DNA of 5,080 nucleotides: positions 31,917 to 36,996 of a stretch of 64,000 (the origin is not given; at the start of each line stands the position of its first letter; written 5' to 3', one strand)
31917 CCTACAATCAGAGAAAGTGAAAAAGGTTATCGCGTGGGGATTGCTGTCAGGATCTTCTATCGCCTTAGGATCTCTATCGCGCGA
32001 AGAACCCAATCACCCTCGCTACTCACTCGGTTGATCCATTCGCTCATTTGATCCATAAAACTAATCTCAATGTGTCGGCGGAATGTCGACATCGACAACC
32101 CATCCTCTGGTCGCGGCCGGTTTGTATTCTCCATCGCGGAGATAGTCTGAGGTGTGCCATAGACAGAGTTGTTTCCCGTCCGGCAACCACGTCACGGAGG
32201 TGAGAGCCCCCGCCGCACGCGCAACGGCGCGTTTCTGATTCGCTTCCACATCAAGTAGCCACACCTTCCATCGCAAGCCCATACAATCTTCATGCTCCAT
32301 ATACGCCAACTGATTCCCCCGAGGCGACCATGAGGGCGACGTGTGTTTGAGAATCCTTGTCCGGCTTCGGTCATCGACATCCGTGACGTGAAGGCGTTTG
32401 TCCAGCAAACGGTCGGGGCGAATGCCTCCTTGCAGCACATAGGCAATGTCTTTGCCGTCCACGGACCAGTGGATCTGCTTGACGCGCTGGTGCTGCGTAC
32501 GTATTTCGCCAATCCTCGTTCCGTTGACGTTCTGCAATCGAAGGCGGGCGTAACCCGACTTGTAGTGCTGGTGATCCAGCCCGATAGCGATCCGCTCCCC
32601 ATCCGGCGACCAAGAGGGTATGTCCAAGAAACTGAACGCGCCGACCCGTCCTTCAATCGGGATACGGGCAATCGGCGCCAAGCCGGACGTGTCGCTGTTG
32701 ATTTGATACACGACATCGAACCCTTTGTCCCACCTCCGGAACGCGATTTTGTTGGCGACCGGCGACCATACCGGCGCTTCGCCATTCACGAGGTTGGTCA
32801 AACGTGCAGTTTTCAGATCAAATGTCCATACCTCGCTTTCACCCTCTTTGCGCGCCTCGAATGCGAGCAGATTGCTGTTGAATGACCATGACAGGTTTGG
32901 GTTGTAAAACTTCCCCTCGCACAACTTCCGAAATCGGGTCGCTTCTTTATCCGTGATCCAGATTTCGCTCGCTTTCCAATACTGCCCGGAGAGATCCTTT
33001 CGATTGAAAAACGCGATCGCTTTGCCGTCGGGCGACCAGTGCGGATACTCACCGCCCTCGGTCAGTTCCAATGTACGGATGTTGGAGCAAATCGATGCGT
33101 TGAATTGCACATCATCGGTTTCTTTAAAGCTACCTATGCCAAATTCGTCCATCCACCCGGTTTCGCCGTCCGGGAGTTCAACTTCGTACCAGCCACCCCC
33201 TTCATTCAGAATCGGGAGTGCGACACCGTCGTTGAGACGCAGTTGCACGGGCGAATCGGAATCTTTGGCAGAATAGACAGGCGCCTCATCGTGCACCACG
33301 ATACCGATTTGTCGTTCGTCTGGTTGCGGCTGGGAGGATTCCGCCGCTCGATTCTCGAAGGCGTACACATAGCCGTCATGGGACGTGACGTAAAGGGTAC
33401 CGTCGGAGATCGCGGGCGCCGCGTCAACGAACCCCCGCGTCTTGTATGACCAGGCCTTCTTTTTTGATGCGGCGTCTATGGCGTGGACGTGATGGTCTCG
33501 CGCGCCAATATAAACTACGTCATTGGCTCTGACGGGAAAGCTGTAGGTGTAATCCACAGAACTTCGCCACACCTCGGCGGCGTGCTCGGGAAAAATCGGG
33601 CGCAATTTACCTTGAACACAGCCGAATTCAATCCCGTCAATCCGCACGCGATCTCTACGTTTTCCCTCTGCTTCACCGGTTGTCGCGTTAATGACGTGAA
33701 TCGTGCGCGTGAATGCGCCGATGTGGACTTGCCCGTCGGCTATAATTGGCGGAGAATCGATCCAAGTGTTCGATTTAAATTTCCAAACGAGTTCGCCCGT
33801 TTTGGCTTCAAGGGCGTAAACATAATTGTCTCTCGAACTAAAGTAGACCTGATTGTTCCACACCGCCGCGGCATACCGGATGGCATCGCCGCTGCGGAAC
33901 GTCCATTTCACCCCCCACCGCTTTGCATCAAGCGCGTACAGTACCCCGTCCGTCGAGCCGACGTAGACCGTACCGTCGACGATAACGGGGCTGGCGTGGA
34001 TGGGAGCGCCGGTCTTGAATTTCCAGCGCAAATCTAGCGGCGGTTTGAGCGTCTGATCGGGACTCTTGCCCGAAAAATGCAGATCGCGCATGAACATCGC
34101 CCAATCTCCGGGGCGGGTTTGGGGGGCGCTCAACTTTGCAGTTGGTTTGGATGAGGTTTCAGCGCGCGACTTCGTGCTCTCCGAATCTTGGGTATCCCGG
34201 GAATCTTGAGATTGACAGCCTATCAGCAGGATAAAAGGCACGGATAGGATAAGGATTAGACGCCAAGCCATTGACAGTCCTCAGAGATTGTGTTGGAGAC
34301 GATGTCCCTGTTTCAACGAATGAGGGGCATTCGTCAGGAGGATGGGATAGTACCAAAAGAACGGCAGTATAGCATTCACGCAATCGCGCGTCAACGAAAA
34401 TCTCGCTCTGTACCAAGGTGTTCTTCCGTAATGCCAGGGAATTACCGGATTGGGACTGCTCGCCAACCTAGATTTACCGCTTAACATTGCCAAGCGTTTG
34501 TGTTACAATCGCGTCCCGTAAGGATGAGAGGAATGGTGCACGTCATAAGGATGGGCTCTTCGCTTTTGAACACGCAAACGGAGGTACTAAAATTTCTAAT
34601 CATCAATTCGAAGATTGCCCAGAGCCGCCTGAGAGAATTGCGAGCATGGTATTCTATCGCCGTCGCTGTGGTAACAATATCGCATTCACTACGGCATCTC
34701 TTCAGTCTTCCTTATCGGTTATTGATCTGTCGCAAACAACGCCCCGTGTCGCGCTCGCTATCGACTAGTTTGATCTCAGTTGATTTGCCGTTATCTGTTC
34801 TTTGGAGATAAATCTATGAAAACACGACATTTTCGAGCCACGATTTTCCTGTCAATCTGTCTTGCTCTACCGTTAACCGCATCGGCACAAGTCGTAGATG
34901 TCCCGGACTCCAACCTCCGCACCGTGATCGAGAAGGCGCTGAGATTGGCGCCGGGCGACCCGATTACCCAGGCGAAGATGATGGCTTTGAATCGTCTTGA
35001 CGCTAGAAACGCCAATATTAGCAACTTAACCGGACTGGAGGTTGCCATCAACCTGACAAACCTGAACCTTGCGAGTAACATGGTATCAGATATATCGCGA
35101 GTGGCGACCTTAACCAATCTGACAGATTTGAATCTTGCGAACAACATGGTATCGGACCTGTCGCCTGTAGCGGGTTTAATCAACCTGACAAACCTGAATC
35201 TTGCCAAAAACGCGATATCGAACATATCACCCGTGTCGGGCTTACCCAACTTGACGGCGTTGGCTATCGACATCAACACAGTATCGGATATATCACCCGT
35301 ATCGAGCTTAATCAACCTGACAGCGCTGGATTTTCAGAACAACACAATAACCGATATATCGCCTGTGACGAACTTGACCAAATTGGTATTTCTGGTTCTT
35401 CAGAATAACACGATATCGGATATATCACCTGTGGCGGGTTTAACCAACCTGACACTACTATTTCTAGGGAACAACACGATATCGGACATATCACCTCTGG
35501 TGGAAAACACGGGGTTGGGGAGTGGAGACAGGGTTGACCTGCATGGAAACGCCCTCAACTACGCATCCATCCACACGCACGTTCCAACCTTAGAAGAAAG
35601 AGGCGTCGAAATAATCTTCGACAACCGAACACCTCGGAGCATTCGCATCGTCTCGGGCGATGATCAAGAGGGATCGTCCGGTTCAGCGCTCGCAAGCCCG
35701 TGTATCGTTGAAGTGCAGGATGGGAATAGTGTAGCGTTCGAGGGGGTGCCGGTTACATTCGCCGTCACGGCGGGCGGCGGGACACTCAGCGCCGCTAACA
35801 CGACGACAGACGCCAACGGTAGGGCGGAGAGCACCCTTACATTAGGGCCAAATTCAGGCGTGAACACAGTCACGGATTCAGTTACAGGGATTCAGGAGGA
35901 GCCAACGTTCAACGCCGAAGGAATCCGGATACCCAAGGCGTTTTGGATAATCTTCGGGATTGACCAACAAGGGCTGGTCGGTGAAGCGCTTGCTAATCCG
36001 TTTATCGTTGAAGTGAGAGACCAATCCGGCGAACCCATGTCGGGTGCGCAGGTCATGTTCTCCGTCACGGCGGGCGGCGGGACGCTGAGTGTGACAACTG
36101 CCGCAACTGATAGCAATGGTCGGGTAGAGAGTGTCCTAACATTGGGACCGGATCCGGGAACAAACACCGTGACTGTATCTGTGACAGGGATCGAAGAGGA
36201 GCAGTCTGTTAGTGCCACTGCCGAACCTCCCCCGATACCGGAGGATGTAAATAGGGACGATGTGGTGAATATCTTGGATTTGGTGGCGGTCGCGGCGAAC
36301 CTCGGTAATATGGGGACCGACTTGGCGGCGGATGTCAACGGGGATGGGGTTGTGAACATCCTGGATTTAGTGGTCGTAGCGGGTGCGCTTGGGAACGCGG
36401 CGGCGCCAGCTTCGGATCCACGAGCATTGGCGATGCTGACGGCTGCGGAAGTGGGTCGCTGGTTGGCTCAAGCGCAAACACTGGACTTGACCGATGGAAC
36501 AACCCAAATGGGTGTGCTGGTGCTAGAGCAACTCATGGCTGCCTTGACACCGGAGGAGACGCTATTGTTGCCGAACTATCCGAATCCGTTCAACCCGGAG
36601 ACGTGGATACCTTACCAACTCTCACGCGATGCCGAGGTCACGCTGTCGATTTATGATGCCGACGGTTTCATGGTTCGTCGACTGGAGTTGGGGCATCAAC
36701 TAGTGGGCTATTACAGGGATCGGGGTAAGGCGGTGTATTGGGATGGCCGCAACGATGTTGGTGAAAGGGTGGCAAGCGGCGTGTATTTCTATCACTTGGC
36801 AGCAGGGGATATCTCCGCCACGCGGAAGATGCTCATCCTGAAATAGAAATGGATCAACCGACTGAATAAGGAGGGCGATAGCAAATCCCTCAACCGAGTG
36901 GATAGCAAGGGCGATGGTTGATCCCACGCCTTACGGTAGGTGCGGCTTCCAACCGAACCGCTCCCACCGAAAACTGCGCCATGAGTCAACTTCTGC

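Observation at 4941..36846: Candidate non-cellulosomal cohesin-dockerin surface assembly system built on T9SS-secreted eukaryote-like repeat proteins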

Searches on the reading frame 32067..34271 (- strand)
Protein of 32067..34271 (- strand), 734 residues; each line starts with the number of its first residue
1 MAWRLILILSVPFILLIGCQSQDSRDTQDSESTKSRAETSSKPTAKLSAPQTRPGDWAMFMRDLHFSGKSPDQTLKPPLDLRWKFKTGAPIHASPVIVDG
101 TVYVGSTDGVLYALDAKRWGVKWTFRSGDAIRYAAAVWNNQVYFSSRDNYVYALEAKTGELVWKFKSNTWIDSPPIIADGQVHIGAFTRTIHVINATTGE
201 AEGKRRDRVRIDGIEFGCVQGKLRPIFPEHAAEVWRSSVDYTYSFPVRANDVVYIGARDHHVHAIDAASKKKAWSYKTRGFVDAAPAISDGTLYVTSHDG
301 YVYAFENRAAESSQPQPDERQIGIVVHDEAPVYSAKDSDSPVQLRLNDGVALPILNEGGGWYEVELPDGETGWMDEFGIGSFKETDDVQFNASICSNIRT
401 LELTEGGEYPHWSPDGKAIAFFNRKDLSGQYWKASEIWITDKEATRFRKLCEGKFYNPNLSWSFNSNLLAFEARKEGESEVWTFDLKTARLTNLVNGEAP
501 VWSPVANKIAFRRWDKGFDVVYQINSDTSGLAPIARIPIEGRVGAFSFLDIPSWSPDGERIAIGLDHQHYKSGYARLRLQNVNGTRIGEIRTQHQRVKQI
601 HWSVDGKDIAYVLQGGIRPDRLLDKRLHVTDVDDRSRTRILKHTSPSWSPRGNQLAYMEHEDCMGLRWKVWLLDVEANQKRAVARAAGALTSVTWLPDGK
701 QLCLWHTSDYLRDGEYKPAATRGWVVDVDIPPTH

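Call 3: search_protein_families(library=pfam, proteins=[window:32067-34271:-], max_evalue=0.01)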
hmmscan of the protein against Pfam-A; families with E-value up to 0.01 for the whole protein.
window:32067-34271:- (734 aa): 14 families
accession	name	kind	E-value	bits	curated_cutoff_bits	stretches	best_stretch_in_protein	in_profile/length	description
PF13570.13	Beta-prop_ACSF4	-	1.9e-30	106.9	133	2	81-200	41-166/329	Beta-alanine-activating enzyme, beta-propeller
PF13360.13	PQQ_2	-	4.6e-25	89.1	27.6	3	232-309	14-92/233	Outer membrane protein assembly factor BamB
PF01011.28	PQQ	-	1.4e-11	44.3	26.7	1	136-170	54-88/595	Glucose/ethanol/alcohol dehydrogenase, beta-propeller domain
PF07676.18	PD40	-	2.9e-11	43.4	20.9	0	408-430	12-33/38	WD40-like Beta Propeller Repeat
PF25174.1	Beta-prop_THOC3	-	8.1e-11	41.9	305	1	553-708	9-150/272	THOC3 beta-propeller domain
PF00930.27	DPPIV_N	-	2.8e-10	39.9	22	0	555-614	1-62/354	Dipeptidyl peptidase IV (DPP IV) N-terminal region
PF08239.17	SH3_3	-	5.7e-07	30.1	27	1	330-374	3-48/54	Bacterial SH3 domain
PF06347.19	SH3_4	-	4.8e-06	26.7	24.1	1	328-374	3-49/56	Bacterial SH3 domain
PF23414.1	Beta-prop_EML_2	-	5.8e-05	23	90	0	554-609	89-139/266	Echinoderm microtubule-associated protein second beta-propeller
PF24807.1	WD40_CDC20-Fz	-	0.00028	20.7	200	0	249-313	62-126/292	CDC20/Fizzy WD40 domain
PF23795.1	SH3_YKFC_2nd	-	0.00037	20.7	27.4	1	351-375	26-50/57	YKFC SH3b2 domain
PF12894.13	ANAPC4_WD40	-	0.00087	19.9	22.9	0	553-614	2-58/91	Anaphase-promoting complex subunit 4 WD40 domain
PF04762.18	Beta-prop_ELP1_1st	-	0.0021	17.4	26.8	0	553-613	263-323/359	ELP1 first N-terminal beta-propeller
PF25292.1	Beta-prop_CGLA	-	0.0024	17.8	26.8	0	102-192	47-143/316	Lambda-carrageenase beta-propeller domain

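Call 8: search_protein_families(library=ncbifam, proteins=[window:32067-34271:-], max_evalue=0.01)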
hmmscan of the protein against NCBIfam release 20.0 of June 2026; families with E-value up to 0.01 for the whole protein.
window:32067-34271:- (734 aa): 10 families
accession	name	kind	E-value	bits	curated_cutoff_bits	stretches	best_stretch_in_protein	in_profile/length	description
TIGR02800.1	propeller_TolB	equivalog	5e-25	88.3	343.15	3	410-530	196-314/418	Tol-Pal system beta propeller repeat protein TolB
TIGR03300.1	assembly_YfgL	equivalog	3.8e-24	85.1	285.2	2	90-201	56-167/377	outer membrane protein assembly factor BamB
NF053615.1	SerThrKinAfsKStmc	equivalog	5.2e-22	78.3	1300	2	82-159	727-804/809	protein serine/threonine kinase AfsK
NF008351.0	PRK11138.1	equivalog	1.2e-18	66.8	423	2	137-202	118-183/394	outer membrane protein assembly factor BamB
TIGR03075.1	PQQ_enz_alc_DH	subfamily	2.8e-18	65.8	480.05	1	78-185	46-171/530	PQQ-dependent dehydrogenase, methanol/ethanol family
NF033523.0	lasso_peptidase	equivalog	3.7e-17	62.3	400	1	640-732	87-177/638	Atxe2 family lasso peptide isopeptidase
NF002183.0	PRK01029.1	equivalog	9.1e-16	57.9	405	1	409-497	331-413/429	Tol-Pal system protein TolB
NF053518.1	DipepPtdsDpp5Prph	equivalog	1.7e-15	56.6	900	2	594-708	11-126/655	dipeptidyl-peptidase Dpp5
TIGR04528.1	acido_non_PQQ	subfamily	1.4e-14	53.8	650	1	80-185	33-153/493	acido-empty-quinoprotein group A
TIGR03074.1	PQQ_membr_DH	subfamily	9.1e-09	33.7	832.65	0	139-170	213-244/783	membrane-bound PQQ-dependent dehydrogenase, glucose/quinate/shikimate family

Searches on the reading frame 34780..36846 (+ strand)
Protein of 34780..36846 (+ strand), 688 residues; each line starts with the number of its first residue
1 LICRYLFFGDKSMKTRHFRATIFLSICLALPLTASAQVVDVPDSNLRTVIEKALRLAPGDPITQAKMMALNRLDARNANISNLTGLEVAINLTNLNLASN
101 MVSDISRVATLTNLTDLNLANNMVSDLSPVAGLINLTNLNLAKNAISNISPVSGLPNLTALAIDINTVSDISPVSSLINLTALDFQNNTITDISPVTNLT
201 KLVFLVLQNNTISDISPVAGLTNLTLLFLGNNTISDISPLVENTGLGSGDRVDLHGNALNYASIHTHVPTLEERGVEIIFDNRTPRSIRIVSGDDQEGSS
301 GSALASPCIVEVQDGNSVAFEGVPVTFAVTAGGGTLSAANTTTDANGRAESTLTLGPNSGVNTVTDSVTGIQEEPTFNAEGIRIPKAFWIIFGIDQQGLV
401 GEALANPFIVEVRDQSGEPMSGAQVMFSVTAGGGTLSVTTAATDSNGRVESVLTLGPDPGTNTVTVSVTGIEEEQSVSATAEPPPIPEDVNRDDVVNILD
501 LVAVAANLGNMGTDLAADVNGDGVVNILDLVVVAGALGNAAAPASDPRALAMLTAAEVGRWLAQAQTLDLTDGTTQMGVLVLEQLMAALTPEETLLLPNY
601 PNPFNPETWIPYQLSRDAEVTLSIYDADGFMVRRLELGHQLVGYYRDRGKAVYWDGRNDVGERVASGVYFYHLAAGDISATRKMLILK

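Call 3: search_protein_families(library=pfam, proteins=[window:34780-36846:+], max_evalue=0.01)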
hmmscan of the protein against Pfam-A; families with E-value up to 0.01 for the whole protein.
window:34780-36846:+ (688 aa): 10 families
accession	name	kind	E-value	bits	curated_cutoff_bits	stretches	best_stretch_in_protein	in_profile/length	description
PF12799.13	LRR_4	-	3.3e-26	91.2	27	4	179-218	2-42/44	Leucine Rich repeats (2 copies)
PF02369.22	Big_1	-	6.4e-19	68.3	34.9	2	405-479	18-90/93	Bacterial Ig-like domain (group 1)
PF09134.16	Invasin_D3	-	8.8e-14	52.2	33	2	409-481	25-97/98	Invasin, domain 3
PF13855.12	LRR_8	-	2.3e-11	43.7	27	2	156-212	1-61/61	Leucine rich repeat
PF00404.24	Dockerin_1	-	1.3e-07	32.2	22.9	1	488-535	2-54/57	Dockerin type I domain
PF13860.13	FlgD_ig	-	2.4e-07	31.1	27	1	613-674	17-74/79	FlgD Ig-like domain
PF13620.12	CarboxypepD_reg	-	2.2e-06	28.3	32.3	1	412-478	6-68/82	Carboxypeptidase regulatory-like domain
PF17789.7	MG4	-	1.8e-05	25.3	24.7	0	410-469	20-76/95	Macroglobulin domain MG4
PF18962.6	Por_Secre_tail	-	0.00015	22.4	27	0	600-686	2-75/75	Secretion system C-terminal sorting domain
PF23211.1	LRR_LRWD1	-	0.0021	18.3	28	0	88-176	19-109/190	Leucine-rich repeat and WD repeat-containing protein 1, LRR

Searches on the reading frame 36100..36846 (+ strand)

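Call 6: search_protein_families(library=pfam, proteins=[window:36100-36846:+], max_evalue=1)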
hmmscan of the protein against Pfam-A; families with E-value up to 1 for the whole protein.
window:36100-36846:+ (248 aa): 6 families
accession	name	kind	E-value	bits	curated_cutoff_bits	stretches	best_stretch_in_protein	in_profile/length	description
PF13860.13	FlgD_ig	-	1.7e-08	34.7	27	1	172-234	16-74/79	FlgD Ig-like domain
PF00404.24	Dockerin_1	-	4.2e-08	33.7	22.9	1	48-96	2-55/57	Dockerin type I domain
PF18962.6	Por_Secre_tail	-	3.4e-05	24.5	27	1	160-193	2-35/75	Secretion system C-terminal sorting domain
PF13585.12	CHU_C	-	0.0074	16.8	27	1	205-235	42-72/86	CHU_C Type IX secretion signal domain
PF02924.19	HDPD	-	0.035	14.7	29.1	1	139-240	36-77/116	Bacteriophage lambda head decoration protein D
PF09134.16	Invasin_D3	-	0.069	14.1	33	1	3-41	57-97/98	Invasin, domain 3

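Call 8: search_protein_families(library=ncbifam, proteins=[window:36100-36846:+], max_evalue=0.01)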
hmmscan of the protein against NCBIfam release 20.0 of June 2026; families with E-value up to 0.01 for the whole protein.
window:36100-36846:+ (248 aa): 6 families
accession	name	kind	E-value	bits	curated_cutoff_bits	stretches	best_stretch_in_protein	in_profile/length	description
NF009276.0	PRK12633.1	equivalog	1.1e-06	28.6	383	1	171-240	121-186/234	flagellar basal body rod modification protein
NF033707.1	T9SS_sortase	equivalog_domain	3.1e-06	25.1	420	1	158-234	1000-1076/1095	type IX secretion system sortase PorU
TIGR04183.1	Por_Secre_tail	domain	7e-06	25.9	23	1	160-246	2-71/72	T9SS type A sorting domain-containing protein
NF052323.1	T9SSA_dep_M6i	equivalog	1.1e-05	23.6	600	1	159-236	960-1027/1043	T9SS-dependent M6-like inactivated metalloprotease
NF052228.1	T9SS_PorZ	equivalog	2.4e-05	23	260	1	160-241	676-748/757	type IX secretion system anionic LPS delivery protein PorZ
NF005176.1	PRK06655.1-1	equivalog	4e-05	23.6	230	1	178-236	97-150/197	flagellar hook assembly protein FlgD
